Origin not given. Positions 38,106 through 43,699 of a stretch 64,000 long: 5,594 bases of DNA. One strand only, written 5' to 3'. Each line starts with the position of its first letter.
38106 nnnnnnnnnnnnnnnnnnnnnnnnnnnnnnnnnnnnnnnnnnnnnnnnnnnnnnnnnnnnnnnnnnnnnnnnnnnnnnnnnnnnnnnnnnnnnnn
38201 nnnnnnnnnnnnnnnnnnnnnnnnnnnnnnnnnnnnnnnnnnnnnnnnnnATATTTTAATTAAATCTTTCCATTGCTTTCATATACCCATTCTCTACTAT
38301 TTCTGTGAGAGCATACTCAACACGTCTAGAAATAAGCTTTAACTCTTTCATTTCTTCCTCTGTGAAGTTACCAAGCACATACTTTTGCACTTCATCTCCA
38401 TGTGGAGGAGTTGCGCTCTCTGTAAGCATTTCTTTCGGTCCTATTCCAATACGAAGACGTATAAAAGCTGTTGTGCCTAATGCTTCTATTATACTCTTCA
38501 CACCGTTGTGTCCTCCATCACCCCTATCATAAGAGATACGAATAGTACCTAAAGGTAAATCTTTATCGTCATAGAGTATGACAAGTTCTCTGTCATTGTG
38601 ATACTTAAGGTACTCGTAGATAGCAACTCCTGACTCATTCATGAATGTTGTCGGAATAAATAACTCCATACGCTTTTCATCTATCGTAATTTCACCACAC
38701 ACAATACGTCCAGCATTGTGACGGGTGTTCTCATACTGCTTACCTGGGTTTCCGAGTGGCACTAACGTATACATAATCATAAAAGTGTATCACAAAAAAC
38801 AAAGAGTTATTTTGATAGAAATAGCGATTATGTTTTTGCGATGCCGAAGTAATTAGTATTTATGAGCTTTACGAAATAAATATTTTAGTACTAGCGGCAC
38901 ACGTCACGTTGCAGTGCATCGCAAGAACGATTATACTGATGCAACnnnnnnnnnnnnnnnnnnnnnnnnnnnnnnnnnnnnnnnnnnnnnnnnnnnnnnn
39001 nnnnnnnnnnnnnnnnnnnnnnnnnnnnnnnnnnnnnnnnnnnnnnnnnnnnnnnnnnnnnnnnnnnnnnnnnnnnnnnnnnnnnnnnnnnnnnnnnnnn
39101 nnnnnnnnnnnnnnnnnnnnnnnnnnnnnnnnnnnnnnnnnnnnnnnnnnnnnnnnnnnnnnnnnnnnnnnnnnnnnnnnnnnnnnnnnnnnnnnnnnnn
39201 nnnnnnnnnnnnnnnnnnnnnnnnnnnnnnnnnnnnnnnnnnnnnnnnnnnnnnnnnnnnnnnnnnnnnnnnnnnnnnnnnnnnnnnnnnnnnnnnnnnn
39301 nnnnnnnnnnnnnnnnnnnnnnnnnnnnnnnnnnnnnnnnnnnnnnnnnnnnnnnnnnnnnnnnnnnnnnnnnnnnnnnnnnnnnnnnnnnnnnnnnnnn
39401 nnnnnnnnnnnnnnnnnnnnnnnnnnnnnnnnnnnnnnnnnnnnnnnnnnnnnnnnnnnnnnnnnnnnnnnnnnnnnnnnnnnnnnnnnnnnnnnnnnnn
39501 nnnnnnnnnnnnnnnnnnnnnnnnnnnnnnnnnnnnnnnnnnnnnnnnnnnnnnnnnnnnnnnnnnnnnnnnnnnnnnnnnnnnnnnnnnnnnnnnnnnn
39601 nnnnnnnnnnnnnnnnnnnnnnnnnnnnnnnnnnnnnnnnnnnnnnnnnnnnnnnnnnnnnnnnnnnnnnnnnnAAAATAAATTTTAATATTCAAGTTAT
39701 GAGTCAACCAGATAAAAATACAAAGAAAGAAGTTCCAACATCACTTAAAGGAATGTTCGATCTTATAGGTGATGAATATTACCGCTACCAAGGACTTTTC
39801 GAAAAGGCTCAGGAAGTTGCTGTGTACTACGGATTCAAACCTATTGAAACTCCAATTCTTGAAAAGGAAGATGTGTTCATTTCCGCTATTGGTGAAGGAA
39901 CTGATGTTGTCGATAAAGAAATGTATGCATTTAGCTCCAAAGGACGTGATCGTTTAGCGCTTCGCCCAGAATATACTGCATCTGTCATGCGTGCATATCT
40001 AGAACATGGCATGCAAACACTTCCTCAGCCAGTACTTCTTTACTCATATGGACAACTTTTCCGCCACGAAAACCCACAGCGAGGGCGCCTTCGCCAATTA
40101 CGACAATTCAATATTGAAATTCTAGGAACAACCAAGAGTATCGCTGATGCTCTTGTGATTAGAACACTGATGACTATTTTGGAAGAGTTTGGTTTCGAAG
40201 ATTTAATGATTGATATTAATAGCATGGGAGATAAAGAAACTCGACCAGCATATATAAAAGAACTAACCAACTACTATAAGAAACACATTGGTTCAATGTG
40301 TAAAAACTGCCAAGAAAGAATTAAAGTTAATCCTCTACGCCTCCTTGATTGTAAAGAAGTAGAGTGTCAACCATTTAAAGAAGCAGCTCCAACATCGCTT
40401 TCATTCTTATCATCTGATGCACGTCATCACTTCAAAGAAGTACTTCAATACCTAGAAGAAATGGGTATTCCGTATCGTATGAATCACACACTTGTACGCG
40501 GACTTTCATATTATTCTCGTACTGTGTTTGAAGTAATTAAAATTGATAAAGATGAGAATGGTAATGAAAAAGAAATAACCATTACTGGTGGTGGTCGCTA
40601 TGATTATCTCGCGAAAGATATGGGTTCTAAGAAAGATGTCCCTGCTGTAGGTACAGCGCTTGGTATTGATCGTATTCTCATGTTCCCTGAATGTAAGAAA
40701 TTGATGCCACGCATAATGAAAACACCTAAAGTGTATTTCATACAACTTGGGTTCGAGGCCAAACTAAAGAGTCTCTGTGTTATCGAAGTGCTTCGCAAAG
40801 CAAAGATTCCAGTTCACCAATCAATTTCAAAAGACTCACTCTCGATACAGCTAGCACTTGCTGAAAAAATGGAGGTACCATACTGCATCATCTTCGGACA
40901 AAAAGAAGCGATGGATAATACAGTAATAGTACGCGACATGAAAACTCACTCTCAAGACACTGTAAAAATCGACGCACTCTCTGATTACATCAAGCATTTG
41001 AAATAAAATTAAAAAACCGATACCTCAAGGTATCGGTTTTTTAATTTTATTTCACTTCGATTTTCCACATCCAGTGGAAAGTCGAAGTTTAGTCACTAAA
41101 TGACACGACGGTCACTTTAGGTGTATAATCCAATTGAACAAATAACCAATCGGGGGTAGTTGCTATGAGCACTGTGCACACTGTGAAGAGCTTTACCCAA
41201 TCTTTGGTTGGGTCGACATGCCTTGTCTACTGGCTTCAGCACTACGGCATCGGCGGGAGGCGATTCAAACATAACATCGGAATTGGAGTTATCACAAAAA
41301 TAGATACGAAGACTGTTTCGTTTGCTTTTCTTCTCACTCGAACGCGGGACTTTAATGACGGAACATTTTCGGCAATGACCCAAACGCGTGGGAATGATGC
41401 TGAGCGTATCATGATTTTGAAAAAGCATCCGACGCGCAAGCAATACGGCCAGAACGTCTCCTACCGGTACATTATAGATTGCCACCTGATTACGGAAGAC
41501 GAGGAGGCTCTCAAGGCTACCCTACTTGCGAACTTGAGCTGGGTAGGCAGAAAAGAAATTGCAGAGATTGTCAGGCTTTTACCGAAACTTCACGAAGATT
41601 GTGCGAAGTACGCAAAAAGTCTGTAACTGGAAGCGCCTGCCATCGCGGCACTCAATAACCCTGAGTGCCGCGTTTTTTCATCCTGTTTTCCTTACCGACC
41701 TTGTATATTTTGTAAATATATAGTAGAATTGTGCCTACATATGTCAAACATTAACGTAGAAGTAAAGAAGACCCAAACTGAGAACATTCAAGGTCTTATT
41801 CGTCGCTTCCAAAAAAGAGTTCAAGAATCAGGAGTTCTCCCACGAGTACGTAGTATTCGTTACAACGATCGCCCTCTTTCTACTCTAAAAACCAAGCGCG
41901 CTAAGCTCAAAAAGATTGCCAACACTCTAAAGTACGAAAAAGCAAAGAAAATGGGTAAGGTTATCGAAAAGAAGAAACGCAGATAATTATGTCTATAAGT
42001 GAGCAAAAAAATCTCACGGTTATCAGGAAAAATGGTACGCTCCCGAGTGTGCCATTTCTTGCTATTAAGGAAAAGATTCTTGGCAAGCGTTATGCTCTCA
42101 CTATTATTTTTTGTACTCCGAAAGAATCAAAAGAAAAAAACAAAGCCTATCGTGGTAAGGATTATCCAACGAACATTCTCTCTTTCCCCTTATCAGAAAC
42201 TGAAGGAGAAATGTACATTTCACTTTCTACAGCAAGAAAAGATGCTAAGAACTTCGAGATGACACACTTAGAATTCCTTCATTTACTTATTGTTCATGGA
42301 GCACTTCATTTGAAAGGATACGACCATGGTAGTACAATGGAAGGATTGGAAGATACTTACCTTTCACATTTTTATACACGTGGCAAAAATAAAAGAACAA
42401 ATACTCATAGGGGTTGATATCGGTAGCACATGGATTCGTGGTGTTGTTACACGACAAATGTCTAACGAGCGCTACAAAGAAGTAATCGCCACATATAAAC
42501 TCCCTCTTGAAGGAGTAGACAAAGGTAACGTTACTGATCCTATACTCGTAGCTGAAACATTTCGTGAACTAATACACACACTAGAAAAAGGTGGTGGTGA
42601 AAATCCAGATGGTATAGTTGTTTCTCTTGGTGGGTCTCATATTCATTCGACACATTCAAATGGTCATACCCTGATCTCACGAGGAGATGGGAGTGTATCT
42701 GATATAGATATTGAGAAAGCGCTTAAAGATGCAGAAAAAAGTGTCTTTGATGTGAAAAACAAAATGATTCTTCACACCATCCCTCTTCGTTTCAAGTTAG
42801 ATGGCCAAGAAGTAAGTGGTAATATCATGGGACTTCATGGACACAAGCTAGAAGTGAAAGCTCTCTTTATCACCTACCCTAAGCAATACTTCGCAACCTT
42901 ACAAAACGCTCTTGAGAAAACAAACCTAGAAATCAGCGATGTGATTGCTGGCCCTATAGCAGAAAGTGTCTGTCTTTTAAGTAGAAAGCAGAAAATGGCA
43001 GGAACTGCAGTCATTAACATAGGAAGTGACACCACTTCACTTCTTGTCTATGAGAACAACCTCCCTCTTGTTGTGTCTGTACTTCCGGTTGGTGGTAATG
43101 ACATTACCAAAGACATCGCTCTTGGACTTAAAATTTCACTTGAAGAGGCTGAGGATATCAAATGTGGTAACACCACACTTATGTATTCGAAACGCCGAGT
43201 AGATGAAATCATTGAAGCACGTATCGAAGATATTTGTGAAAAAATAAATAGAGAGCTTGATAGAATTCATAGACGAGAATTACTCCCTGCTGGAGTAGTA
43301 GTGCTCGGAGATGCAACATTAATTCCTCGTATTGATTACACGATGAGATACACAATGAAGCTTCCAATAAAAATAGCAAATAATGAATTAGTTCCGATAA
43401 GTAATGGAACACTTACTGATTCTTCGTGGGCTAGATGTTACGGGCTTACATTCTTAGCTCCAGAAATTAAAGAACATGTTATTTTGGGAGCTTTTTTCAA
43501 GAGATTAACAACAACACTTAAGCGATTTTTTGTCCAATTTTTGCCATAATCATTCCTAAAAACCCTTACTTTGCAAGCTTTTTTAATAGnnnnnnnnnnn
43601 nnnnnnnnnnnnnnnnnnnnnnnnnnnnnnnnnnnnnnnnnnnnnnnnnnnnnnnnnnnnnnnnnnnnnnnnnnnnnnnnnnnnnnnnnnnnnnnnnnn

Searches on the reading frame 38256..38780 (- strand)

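Call 41: search_protein_families(library=pfam, proteins=[window:38256-38780:-], max_evalue=0.0001)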
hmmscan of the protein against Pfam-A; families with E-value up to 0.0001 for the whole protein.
window:38256-38780:- (174 aa): 1 family
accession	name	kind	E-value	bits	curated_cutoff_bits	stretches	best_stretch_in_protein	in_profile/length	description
PF01195.25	Pept_tRNA_hydro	-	4.3e-45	154.2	27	2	29-174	45-183/183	Peptidyl-tRNA hydrolase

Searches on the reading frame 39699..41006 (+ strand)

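Call 41: search_protein_families(library=pfam, proteins=[window:39699-41006:+], max_evalue=0.0001)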
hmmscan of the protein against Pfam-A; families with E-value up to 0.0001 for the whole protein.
window:39699-41006:+ (435 aa): 3 families
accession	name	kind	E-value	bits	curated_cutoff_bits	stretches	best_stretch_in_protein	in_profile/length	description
PF13393.11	tRNA-synt_His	-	7.8e-32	111.2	25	1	18-326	1-308/308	Histidyl-tRNA synthetase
PF00587.30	tRNA-synt_2b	-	1.4e-12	48.5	29.3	1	76-327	1-172/179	tRNA synthetase class II core domain (G, H, P, S and T)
PF03129.25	HGTP_anticodon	-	2e-12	47.6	21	1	345-433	2-93/94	Anticodon binding domain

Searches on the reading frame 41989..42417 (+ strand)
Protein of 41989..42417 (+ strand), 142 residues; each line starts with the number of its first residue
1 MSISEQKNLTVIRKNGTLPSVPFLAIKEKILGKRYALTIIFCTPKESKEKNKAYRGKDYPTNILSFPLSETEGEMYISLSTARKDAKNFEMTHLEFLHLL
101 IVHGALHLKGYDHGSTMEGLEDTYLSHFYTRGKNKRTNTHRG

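Call 41: search_protein_families(library=pfam, proteins=[window:41989-42417:+], max_evalue=0.0001)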
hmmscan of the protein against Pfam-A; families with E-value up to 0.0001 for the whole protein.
window:41989-42417:+ (142 aa): 1 family
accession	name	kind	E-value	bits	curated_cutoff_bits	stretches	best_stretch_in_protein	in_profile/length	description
PF02130.23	YbeY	-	8.5e-24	84.3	25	1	28-118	21-119/129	Endoribonuclease YbeY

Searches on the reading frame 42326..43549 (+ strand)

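Call 41: search_protein_families(library=pfam, proteins=[window:42326-43549:+], max_evalue=0.0001)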
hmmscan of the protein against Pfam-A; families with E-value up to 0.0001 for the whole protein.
window:42326-43549:+ (407 aa): 4 families
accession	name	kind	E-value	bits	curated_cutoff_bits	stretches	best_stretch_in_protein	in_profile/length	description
PF14450.12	FtsA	-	4.8e-19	69.4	31.8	1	228-359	1-114/127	Cell division protein FtsA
PF02491.25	SHS2_FTSA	-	2.8e-13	50.5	25.4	1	103-183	1-79/79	SHS2 domain inserted in FTSA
PF11104.14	PilM_2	-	6.9e-07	28.9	27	0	216-312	171-264/340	Type IV pilus assembly protein PilM;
PF06723.19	MreB_Mbl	-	5.6e-06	25.9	27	0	288-362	238-315/327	MreB/Mbl protein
